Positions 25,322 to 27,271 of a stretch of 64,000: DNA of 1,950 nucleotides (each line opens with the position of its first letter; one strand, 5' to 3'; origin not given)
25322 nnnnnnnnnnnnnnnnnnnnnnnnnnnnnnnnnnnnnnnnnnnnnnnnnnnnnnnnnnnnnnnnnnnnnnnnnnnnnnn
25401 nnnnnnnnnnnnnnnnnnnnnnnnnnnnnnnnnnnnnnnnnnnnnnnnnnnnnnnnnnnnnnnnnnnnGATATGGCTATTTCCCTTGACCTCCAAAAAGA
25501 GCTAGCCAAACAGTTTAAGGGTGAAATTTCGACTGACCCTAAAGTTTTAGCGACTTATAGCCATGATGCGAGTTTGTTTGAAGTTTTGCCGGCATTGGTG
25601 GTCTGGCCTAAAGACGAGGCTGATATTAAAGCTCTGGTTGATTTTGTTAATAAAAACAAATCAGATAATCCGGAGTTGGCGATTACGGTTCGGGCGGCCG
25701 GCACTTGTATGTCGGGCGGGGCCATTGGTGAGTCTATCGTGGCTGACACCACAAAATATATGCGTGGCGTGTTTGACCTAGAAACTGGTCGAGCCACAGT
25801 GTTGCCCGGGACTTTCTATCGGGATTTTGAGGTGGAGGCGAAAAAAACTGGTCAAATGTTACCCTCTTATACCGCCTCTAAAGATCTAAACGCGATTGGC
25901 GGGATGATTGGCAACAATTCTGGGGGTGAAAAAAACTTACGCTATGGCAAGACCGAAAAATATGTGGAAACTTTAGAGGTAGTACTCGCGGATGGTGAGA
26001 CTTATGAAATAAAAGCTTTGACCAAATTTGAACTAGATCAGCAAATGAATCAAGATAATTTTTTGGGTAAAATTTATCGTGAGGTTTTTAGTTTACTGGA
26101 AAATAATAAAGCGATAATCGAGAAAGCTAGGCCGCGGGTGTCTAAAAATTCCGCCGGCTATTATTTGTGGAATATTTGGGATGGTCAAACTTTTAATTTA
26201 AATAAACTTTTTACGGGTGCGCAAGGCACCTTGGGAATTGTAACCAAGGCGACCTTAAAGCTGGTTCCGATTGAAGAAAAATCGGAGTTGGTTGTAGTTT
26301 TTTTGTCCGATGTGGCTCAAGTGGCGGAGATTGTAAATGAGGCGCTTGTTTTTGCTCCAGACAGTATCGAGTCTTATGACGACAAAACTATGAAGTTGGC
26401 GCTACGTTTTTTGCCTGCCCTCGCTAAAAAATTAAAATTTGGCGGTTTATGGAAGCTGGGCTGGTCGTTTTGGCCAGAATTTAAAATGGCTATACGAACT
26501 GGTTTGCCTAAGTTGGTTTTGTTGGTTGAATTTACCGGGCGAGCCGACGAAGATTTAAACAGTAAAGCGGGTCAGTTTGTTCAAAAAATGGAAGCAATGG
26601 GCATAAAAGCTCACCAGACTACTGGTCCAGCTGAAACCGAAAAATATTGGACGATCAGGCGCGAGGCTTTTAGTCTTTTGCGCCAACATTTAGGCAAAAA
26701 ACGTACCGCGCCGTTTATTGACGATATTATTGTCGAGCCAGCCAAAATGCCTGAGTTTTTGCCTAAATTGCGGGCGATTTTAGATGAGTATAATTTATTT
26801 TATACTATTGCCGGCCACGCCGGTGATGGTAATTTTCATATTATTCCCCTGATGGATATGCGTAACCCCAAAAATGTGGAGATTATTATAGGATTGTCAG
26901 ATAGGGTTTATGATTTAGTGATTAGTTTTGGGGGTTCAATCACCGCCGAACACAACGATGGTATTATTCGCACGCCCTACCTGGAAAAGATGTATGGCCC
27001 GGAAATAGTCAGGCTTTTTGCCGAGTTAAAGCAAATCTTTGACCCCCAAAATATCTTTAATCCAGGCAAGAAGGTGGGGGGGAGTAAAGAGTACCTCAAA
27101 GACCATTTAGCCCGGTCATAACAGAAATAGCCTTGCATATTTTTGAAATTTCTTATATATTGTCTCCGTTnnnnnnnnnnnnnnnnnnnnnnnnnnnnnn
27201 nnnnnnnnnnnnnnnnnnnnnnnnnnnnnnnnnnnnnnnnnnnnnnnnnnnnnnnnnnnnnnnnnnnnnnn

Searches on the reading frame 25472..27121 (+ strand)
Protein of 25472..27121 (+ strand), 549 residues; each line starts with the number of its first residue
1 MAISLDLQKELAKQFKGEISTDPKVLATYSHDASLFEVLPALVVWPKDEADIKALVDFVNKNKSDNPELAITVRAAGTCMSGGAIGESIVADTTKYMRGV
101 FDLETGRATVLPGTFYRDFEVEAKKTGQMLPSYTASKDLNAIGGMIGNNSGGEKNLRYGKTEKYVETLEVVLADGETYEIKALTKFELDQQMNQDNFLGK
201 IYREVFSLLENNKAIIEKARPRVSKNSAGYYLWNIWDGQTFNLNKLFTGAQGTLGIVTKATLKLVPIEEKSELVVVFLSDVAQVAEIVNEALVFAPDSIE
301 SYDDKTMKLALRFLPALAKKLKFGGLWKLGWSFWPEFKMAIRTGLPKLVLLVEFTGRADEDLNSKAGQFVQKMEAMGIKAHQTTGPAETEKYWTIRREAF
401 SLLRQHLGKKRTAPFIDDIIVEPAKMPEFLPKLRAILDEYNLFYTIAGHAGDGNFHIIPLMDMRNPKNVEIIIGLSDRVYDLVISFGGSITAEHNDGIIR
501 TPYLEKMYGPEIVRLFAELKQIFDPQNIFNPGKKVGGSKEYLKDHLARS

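Call 66: search_protein_families(library=pfam, proteins=[window:25472-27121:+], max_evalue=0.00001)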
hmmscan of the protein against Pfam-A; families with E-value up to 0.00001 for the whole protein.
window:25472-27121:+ (549 aa): 2 families
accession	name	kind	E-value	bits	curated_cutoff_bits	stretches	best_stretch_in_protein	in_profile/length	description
PF02913.24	FAD-oxidase_C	-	5e-50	171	21.2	1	269-533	3-247/248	FAD linked oxidases, C-terminal domain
PF01565.28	FAD_binding_4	-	1.1e-25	90.4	26.4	1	40-180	1-138/139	FAD binding domain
